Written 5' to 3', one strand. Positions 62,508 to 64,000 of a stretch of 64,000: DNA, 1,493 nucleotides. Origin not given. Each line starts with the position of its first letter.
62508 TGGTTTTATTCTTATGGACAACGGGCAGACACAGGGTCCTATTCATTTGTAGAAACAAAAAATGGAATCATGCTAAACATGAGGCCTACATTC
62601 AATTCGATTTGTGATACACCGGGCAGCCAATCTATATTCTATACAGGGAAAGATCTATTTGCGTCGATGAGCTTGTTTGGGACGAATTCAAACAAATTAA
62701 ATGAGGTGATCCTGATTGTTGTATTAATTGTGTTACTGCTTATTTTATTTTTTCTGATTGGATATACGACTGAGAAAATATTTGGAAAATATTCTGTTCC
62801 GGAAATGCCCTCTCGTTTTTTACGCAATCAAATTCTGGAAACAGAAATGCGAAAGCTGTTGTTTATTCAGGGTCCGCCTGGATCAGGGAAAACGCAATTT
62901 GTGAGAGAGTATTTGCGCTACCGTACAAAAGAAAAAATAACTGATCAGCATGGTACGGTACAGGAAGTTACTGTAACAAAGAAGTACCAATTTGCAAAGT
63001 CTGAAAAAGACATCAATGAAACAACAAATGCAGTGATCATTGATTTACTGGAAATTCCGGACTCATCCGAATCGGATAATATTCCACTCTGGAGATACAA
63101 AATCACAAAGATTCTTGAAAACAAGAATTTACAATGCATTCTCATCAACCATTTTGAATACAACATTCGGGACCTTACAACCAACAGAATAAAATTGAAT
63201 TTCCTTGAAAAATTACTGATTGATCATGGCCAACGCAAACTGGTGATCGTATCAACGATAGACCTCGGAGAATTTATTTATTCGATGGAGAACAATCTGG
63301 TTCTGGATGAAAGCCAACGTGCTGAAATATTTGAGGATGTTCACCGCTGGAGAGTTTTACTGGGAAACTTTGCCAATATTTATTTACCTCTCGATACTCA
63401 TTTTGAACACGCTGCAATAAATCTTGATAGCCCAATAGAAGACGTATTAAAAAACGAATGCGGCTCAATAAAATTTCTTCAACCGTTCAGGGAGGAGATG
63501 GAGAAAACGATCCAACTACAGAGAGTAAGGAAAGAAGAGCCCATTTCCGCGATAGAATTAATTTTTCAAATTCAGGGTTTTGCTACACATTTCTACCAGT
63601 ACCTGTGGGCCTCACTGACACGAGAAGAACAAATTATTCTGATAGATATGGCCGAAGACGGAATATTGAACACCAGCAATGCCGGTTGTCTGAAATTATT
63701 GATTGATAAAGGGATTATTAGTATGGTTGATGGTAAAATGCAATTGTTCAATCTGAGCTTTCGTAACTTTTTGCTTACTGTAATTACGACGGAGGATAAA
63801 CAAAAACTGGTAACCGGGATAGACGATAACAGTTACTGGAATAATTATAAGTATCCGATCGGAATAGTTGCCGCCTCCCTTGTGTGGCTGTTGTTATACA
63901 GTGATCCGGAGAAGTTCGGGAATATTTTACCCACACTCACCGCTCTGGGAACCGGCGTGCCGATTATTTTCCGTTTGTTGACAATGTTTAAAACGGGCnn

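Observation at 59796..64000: Over 1400-aa protein: P-loop NTPase embedded in a polytopic membrane scaffold with two periplasmic sensor-like domains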

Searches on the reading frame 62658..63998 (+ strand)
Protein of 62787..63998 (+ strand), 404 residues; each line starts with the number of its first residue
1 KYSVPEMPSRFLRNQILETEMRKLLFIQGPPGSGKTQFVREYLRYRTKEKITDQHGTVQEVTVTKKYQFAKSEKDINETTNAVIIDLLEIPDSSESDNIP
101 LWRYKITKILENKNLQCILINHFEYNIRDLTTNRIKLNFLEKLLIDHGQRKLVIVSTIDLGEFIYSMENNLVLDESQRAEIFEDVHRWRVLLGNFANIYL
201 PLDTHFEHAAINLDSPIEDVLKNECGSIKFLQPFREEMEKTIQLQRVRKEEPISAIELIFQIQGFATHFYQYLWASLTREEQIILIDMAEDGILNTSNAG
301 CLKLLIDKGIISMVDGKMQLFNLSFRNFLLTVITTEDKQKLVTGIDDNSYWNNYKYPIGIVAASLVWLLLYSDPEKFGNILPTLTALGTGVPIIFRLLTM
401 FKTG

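Call 41: search_solved_structures(query=A4, max_evalue=10, show_alignments=2)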
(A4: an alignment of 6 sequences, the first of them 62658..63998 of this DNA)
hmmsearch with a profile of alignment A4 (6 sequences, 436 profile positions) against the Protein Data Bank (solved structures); distinct sequences matched with E-value up to 10: 13.
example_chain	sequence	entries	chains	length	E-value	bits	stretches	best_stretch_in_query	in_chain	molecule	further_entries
6l8f_B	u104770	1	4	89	0.028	16.6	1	146-216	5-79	Antitoxin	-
7bwf_D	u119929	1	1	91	0.03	16.6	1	148-216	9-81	Antitoxin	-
7bwf_B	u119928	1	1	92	0.031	16.5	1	148-216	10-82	Antitoxin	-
6l8e_A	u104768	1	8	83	0.07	15.3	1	148-216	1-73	YefM Antitoxin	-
6hys_A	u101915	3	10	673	0.2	13.9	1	42-86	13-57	ATP-dependent RNA helicase DHX8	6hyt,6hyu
28zi_A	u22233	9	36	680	0.2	13.8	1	42-86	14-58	ATP-dependent RNA helicase DHX8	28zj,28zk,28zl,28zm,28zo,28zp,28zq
28zs_A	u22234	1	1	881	0.28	13.3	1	42-86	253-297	Glutathione S-transferase class-mu 26 kDa isozyme,ATP-dependent RNA helicase DHX8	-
5mqf_q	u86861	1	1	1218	0.41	12.8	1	42-86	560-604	ATP-dependent RNA helicase DHX8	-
5xjc_Y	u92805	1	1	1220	0.41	12.8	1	42-86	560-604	ATP-dependent RNA helicase DHX8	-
6icz_Y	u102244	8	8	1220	0.41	12.8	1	42-86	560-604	ATP-dependent RNA helicase DHX8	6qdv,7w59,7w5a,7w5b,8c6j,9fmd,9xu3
6qic_A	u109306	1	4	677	0.69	12.1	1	48-86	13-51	Putative pre-mRNA splicing factor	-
6i3o_A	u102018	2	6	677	0.69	12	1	48-86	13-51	Putative pre-mRNA splicing factor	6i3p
6pf2_A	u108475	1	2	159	1.5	11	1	207-290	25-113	Myosin, heavy polypeptide 7, cardiac muscle, beta variant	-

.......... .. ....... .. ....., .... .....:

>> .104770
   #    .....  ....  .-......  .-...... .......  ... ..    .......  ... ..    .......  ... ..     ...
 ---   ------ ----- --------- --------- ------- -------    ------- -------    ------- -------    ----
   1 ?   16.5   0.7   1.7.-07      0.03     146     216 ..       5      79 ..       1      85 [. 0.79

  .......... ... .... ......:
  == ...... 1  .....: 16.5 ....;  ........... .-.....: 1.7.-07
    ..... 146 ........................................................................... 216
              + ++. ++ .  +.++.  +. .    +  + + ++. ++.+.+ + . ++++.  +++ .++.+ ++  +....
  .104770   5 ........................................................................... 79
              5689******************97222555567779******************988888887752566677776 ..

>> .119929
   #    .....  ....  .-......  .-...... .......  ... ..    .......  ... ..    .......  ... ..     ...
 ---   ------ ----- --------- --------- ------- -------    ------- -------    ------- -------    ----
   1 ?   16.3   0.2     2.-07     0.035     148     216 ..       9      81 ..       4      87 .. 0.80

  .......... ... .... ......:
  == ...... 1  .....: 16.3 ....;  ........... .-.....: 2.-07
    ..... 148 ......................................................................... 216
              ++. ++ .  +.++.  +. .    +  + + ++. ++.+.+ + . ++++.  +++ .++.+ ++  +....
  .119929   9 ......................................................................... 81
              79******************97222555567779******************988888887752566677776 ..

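Call 53: predict_structure(alignment_id=A8)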
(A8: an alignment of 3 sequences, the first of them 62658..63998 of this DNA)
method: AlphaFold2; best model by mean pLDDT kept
length: 447 residues; sequences in the alignment: 3
mean_pLDDT: 59.8   pTM: 0.52
mean pLDDT of the five models: 59.8, 53.8, 51.4, 50.9, 48.8
residues with pLDDT >= 90: 0; 70-90: 131; 50-70: 188; < 50: 128
segments of 3 or more residues with pLDDT < 50: 1-13, 39-64, 75-85, 134-141, 245-258, 389-400, 411-447
pLDDT, mean of each block of 10 residues (from residue 1): 29 52 67 57 38 40 60 52 52 76 67 53 58 47 59 69 70 76 80 74 70 65 77 73 47 42 60 63 62 54 66 76 79 60 73 72 75 72 61 42 53 48 45 38 31
secondary structure, 60 per line:
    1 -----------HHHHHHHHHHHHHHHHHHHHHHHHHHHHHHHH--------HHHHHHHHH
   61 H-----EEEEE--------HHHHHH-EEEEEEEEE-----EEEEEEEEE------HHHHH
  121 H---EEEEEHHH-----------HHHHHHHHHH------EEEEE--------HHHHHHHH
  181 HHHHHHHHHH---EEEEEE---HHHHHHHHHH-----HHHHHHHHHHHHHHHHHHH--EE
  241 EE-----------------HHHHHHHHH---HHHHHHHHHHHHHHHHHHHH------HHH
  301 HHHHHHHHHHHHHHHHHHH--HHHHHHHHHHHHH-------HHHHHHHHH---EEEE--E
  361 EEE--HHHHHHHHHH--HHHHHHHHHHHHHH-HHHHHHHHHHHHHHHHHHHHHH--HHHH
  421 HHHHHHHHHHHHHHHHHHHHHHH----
elements in order: H12-43 H52-61 E67-71 H80-85 E87-95 E101-109 H116-121 E125-129 H144-153 E160-164 H173-190 E194-199 H203-212 H218-236 E239-242 H260-268 H272-291 H298-319 H322-334 H342-350 E354-357 E360-363 H366-375 H378-391 H393-414 H417-443

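Call 83: search_dna_similar(query=window:62787-63998:+, collection=plasmids, mode=protein, max_evalue=0.001, max_rows=10)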
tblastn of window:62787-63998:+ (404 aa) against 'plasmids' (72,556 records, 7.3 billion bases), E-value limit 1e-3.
Records with a match: 1; places in all: 1; records where one place covers at least 80% of the query: 0.
Best place of each record, by identity: <60% 1.
By first word of the organism name: Persicobacter 1.
By predicted mobility (MOB-suite, as given by PLSDB): non-mobilizable 1.
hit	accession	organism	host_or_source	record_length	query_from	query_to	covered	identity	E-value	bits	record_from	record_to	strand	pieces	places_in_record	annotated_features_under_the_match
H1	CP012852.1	Persicobacter sp. JZB09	cell culture,soil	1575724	269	358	22%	33.7%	6e-5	53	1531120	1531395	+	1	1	none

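Call 84: search_dna_similar(query=window:62787-63998:+, collection=phages, mode=protein, max_evalue=0.001, max_rows=10)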
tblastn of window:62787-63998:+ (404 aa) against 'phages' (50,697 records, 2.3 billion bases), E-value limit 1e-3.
No match.

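Call 85: get_annotated_region(hit=H1, flank=6000)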
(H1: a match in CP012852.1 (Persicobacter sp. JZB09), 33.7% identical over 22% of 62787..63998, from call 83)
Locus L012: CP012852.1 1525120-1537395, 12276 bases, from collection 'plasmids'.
description: Persicobacter sp. JZB09 plasmid JZB09-Plasmid1, complete sequence
organism: Persicobacter sp. JZB09 (NCBI taxid 1085624)
taxonomy: Bacteria; Bacteroidota; Cytophagia; Cytophagales; Persicobacteraceae; Persicobacter; Persicobacter sp. JZB09
host: -; source: cell culture,soil; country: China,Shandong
typing (MOB-suite, as given by PLSDB): non-mobilizable
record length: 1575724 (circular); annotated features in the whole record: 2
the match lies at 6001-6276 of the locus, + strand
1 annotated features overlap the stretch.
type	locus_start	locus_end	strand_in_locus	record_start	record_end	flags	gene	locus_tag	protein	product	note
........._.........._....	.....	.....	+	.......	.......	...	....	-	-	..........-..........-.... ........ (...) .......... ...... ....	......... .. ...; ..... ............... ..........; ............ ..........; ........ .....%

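Call 95: fold_search(model_id=the predicted structure, library=pdb)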
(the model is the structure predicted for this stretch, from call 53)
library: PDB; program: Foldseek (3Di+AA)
matches with E <= 10: 910; with E <= 0.001: 0
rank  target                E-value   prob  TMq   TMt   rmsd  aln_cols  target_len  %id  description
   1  5he8_A                8.1e-03  1.00  0.24  0.54   7.9       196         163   13  Bacterial initiation protein (released 2016-06-08)
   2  5he9_A                1.0e-02  1.00  0.23  0.51   7.2       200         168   12  Bacterial initiation protein in complex with Phage inhibitor protein (released 2016-06-08)
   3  7ctf_D                1.1e-02  0.33  0.15  0.16  22.1       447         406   12  Human origin recognition complex 1-5 State II (released 2021-01-06)
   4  5he8_K                1.2e-02  0.99  0.22  0.48   8.7       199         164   14  Bacterial initiation protein (released 2016-06-08)
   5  5he8_L                1.6e-02  0.99  0.23  0.51   7.7       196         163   13  Bacterial initiation protein (released 2016-06-08)
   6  7crc_B                1.9e-02  0.57  0.19  0.09  21.6       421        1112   10  Cryo-EM structure of plant NLR RPP1 tetramer in complex with ATR1 (released 2020-12-16)
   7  5he8_B                2.1e-02  0.99  0.24  0.53   7.4       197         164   12  Bacterial initiation protein (released 2016-06-08)
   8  2qen                  2.6e-02  0.33  0.17  0.20  19.4       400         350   10  The walker-type atpase paby2304 of pyrococcus abyssi (released 2008-07-01)
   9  5he8_G                2.7e-02  0.98  0.23  0.51   8.2       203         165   15  Bacterial initiation protein (released 2016-06-08)
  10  7cte_D                2.9e-02  0.23  0.15  0.16  21.2       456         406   12  Human Origin Recognition Complex, ORC2-5 (released 2021-01-06)
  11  8btg_A                3.4e-02  0.54  0.21  0.27  18.7       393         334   13  Cryo-EM structure of the bacterial replication origin opening basal unwinding system (released 2024-02-14)
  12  7jlv_A                3.4e-02  0.47  0.20  0.20  19.6       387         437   13  Structure of the activated Roq1 resistosome directly recognizing the pathogen effector XopQ (released 2020-12-02)
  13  5he8_E                3.6e-02  0.97  0.22  0.49   8.3       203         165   13  Bacterial initiation protein (released 2016-06-08)
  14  9bji_C                3.6e-02  0.38  0.16  0.13  21.1       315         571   12  Cryo-EM structure of apo NVL (released 2026-01-21)
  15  5xc5                  4.2e-02  0.77  0.15  0.29  11.4       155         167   14  Crystal structure of Acanthamoeba polyphaga mimivirus Rab GTPase in complex with GTP (released 2017-10-25)
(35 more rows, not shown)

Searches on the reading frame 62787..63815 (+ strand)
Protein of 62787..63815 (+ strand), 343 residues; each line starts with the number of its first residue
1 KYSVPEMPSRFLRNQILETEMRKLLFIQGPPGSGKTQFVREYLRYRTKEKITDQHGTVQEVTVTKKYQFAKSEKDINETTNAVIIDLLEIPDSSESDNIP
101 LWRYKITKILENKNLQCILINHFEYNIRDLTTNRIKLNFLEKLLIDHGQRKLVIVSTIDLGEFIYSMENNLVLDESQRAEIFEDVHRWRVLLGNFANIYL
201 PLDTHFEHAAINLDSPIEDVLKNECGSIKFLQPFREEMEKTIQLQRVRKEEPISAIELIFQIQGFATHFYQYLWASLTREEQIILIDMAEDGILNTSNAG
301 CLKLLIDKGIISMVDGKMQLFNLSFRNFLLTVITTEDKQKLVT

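Call 81: search_solved_structures(query=A10, max_evalue=10, show_alignments=3)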
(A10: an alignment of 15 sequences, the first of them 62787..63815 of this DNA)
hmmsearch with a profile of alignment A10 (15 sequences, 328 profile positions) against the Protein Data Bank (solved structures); distinct sequences matched with E-value up to 10: 22.
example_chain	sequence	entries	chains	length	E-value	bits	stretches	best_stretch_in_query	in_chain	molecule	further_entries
6eph_B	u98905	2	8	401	0.0041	19.5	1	19-52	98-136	Zeta_1 toxin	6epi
6epg_B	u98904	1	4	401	0.017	17.5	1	19-52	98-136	Zeta_1 toxin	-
7rzy_1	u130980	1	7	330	0.11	14.9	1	24-141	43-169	Tn6677 Vibrio cholerae transposon TnsC (VchTnsC)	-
9d8a_A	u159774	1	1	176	0.15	14.4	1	22-114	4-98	Rhizopus azygosporus Kinase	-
9drz_A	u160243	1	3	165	0.22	13.9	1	22-106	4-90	p-loop containing nucleoside triphosphatehydrolase protein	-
6hys_A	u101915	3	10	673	0.39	13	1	10-50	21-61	ATP-dependent RNA helicase DHX8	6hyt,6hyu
28zi_A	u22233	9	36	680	0.4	13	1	10-50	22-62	ATP-dependent RNA helicase DHX8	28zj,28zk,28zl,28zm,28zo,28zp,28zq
2qby_A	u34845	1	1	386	0.46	12.8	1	17-157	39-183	Cell division control protein 6 homolog 1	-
28zs_A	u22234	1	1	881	0.52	12.6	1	10-50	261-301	Glutathione S-transferase class-mu 26 kDa isozyme,ATP-dependent RNA helicase DHX8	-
6i3o_A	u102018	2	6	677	0.74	12.1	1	12-47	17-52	Putative pre-mRNA splicing factor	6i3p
6qic_A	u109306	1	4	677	0.76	12.1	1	12-47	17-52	Putative pre-mRNA splicing factor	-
5mqf_q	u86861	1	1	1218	0.79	12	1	10-50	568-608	ATP-dependent RNA helicase DHX8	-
6icz_Y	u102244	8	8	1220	0.79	12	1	10-50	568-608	ATP-dependent RNA helicase DHX8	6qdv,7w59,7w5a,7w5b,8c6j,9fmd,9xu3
5xjc_Y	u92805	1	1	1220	0.79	12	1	10-50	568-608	ATP-dependent RNA helicase DHX8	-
9jix_A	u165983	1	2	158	0.81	12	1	25-67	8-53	De Novo Designed ATPase, PL2x4_2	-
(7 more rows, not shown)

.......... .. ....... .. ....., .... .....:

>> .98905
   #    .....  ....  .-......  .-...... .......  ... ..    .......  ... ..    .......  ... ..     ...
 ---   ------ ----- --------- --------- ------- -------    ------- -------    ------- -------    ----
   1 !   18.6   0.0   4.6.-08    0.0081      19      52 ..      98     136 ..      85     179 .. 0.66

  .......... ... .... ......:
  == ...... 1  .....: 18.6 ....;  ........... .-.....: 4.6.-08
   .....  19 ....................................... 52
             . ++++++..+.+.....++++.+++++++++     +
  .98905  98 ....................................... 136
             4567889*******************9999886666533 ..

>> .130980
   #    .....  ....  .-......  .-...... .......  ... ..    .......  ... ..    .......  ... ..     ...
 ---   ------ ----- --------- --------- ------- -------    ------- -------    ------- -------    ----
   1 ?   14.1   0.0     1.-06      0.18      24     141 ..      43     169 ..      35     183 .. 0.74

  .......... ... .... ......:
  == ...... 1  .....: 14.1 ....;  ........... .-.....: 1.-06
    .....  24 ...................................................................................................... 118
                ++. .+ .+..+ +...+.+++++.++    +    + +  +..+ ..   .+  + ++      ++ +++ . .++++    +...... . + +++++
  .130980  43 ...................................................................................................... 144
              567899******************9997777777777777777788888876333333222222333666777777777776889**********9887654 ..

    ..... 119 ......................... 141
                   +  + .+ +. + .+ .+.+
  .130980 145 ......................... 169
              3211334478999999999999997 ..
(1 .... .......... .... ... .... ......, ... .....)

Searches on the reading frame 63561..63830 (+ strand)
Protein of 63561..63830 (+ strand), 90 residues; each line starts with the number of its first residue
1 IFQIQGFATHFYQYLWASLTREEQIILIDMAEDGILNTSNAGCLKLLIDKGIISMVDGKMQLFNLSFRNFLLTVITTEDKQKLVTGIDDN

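Call 98: search_protein_families(library=pfam, proteins=[window:63561-63830:+], max_evalue=10)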
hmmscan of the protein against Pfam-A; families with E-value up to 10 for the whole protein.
window:63561-63830:+ (90 aa): 0 families
